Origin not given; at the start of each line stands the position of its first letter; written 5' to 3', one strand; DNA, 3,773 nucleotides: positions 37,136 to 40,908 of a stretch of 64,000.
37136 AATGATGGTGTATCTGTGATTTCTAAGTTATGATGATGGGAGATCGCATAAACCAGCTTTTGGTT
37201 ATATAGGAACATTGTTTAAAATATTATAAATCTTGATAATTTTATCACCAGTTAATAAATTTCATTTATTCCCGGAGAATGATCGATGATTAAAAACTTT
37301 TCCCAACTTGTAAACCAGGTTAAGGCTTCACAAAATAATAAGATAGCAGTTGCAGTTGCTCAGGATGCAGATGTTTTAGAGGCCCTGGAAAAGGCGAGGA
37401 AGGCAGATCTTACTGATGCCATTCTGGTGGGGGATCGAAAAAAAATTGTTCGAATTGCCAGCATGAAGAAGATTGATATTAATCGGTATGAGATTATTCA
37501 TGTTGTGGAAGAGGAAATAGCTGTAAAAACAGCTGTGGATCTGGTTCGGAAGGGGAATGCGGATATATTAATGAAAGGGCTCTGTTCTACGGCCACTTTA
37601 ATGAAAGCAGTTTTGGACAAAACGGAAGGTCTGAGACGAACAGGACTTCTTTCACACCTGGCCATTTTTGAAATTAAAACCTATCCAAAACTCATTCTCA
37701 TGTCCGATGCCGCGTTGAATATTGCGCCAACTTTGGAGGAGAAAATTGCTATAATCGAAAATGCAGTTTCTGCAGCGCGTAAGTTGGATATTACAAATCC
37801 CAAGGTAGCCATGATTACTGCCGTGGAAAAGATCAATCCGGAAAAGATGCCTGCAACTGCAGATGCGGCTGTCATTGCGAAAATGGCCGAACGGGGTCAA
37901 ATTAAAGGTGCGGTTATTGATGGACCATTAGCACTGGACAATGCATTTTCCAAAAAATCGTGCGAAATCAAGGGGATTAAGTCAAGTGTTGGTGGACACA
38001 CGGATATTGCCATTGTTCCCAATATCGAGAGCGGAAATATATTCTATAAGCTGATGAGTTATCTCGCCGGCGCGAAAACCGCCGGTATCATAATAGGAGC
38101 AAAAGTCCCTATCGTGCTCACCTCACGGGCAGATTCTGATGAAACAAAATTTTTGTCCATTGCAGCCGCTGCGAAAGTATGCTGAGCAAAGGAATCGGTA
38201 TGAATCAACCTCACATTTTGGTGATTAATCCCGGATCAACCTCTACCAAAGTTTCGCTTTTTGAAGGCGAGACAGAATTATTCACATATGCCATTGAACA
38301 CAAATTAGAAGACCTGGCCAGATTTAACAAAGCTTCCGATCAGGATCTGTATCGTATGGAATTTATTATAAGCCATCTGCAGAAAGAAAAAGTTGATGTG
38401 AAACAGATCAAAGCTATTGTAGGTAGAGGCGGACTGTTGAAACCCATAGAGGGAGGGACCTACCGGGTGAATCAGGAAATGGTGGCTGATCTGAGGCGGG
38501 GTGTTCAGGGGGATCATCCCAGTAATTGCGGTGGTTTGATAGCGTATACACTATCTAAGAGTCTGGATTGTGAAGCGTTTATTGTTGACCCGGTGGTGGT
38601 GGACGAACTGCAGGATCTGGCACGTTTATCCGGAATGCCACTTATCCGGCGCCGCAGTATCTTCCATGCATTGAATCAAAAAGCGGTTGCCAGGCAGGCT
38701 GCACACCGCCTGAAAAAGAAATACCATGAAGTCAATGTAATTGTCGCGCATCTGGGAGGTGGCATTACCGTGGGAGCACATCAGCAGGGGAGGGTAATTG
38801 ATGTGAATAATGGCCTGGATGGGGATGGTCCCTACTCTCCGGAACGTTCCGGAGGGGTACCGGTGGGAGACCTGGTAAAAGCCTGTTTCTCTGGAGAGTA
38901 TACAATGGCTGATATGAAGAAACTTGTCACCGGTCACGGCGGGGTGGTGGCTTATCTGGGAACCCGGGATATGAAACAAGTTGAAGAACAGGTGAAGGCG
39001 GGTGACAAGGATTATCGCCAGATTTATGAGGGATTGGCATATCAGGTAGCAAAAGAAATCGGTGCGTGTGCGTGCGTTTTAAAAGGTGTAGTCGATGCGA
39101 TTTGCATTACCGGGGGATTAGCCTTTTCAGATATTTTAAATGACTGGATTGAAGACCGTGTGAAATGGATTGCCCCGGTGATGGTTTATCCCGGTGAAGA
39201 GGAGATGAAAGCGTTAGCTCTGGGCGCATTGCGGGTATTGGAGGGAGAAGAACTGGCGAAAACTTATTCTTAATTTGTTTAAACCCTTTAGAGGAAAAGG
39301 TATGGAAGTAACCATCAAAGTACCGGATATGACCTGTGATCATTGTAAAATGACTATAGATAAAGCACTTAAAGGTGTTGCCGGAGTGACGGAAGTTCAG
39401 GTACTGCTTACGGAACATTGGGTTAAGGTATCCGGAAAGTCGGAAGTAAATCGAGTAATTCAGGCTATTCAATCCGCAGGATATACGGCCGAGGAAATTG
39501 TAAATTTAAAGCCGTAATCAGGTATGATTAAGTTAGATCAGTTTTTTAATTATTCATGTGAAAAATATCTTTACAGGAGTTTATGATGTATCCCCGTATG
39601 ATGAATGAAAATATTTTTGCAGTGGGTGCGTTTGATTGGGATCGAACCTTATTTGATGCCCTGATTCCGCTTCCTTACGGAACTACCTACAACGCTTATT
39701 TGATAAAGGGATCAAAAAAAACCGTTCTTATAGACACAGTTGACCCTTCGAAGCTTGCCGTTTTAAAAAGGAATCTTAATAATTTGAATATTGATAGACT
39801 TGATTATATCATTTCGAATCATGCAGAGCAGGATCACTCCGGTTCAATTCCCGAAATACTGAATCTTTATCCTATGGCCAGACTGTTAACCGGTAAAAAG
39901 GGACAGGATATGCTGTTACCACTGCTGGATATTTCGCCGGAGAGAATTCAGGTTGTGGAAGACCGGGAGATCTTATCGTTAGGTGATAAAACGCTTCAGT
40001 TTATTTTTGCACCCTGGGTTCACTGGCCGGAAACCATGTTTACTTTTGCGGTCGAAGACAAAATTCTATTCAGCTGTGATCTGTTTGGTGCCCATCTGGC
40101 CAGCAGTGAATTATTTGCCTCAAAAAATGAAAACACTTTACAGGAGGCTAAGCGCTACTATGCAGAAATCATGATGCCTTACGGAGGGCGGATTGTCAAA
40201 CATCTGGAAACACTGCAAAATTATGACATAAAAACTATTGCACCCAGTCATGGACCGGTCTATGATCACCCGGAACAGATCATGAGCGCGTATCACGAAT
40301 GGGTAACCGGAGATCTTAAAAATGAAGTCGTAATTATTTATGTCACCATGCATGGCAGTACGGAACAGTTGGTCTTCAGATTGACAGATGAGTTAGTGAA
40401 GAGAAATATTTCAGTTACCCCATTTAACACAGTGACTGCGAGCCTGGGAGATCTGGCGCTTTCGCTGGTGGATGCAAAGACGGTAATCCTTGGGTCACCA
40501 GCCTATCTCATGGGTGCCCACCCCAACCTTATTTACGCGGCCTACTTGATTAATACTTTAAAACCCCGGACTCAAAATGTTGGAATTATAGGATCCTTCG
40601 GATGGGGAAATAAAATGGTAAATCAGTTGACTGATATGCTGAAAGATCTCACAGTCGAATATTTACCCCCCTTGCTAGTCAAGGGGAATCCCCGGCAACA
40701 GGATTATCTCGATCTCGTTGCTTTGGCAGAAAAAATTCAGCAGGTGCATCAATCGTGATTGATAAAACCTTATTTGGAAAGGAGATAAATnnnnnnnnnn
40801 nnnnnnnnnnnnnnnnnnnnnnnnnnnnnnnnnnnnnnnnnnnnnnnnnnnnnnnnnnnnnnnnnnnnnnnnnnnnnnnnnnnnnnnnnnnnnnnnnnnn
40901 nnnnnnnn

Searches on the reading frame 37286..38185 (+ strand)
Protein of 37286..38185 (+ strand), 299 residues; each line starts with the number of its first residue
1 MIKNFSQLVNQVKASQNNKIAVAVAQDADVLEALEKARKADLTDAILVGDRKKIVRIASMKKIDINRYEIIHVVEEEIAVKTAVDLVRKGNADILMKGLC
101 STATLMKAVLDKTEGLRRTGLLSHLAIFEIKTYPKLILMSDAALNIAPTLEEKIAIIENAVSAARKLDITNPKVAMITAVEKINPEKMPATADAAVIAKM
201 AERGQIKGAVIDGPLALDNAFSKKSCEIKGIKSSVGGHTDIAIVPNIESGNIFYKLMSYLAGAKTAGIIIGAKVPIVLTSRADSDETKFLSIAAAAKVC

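Call 68: search_protein_families(library=pfam, proteins=[window:37286-38185:+], max_evalue=0.00001)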
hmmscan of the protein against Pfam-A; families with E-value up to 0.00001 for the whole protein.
window:37286-38185:+ (299 aa): 1 family
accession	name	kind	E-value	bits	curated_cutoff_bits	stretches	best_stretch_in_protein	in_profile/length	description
PF01515.24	PTA_PTB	-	1.1e-47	163.5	24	2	81-296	106-319/319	Phosphate acetyl/butaryl transferase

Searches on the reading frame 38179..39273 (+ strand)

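Call 68: search_protein_families(library=pfam, proteins=[window:38179-39273:+], max_evalue=0.00001)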
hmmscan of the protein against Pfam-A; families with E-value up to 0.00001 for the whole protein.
window:38179-39273:+ (364 aa): 1 family
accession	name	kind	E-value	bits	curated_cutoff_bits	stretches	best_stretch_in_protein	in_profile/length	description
PF00871.23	Acetate_kinase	-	6.9e-20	71.5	22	1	158-314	173-332/392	Acetokinase family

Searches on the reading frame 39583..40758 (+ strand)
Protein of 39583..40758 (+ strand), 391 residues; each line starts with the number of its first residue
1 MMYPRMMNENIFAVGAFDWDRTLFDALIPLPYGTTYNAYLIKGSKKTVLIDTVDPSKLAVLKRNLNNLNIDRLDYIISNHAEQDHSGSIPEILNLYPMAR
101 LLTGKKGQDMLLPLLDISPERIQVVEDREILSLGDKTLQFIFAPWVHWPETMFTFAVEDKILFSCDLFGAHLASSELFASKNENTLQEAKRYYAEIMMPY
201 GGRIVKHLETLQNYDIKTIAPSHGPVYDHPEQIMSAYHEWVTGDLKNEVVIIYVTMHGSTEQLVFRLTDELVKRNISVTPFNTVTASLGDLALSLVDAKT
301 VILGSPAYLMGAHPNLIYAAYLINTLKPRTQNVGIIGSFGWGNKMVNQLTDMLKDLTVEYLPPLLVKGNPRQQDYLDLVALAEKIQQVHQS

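Call 3: search_protein_families(library=pfam, proteins=[window:39583-40758:+], max_evalue=0.1)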
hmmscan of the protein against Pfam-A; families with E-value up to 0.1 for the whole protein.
window:39583-40758:+ (391 aa): 4 families
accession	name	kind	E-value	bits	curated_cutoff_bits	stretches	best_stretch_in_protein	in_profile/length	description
PF19583.5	ODP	-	2.5e-25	89.9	27.2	1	36-224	3-194/194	ODP family beta lactamase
PF00753.33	Lactamase_B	-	9.9e-09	35.9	22.7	1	36-172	6-155/196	Metallo-beta-lactamase superfamily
PF12724.12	Flavodoxin_5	-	0.0055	17.5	27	1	250-316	1-62/145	Flavodoxin domain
PF00258.30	Flavodoxin_1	-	0.0063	17.1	25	1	251-375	1-136/143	Flavodoxin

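Call 4: search_protein_families(library=ncbifam, proteins=[window:39583-40758:+], max_evalue=0.1)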
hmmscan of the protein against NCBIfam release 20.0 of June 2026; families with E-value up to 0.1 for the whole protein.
window:39583-40758:+ (391 aa): 27 families (the best 25 are shown)
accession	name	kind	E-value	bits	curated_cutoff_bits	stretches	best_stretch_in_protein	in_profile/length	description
NF008887.0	PRK11921.1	equivalog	1.3e-64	218.6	635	1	7-361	5-366/396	anaerobic nitric oxide reductase flavorubredoxin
NF003954.0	PRK05452.1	equivalog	1.6e-51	175.7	711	1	7-373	5-380/479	anaerobic nitric oxide reductase flavorubredoxin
TIGR01753.1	flav_short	equivalog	7.7e-09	36.2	123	1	249-385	1-139/140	flavodoxin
NF000059.1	tet_redox_37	exception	2.7e-07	31.3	225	1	191-264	3-77/108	tetracycline resistance NADPH-dependent oxidoreductase Tet(37)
NF033105.1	bla_subclass_B3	equivalog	1e-06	28.3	240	1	37-107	24-95/257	subclass B3 metallo-beta-lactamase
NF000459.2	blaSPG-1_fam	exception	2.9e-05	23.3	550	1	36-95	51-112/285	SPG-1 family subclass B3 metallo-beta-lactamase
NF004050.0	PRK05569.1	subfamily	3.3e-05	24.3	136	1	248-384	3-138/141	flavodoxin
NF012140.0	blaBJP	exception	5.7e-05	22.1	600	1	37-110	56-130/294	BJP family subclass B3 metallo-beta-lactamase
NF012229.1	bla_class_B_core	domain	7.2e-05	23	100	1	37-112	16-89/139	metallo-beta-lactamase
TIGR00361.1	ComEC_Rec2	equivalog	0.00011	20.5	190.05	1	39-108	454-527/663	DNA internalization-related competence protein ComEC/Rec2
NF000469.2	CAR_gen_B3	exception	0.00066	18.8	500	1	37-159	75-208/311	CAR family subclass B3 metallo-beta-lactamase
TIGR01754.1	flav_RNR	hypoth_equivalog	0.0011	18.9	163.8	1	249-388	3-139/140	putative ribonucleotide reductase-associated flavodoxin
NF033185.1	B3_Acin_new2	exception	0.0017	17.6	625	1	37-145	52-172/285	putative subclass B3 metallo-beta-lactamase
TIGR03413.1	GSH_gloB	equivalog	0.0026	17.2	200.8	1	39-167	13-128/248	hydroxyacylglutathione hydrolase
NF049846.1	blaAHM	exception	0.0032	16.4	590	1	38-94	75-131/304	AHM family subclass B3-like metallo-beta-lactamase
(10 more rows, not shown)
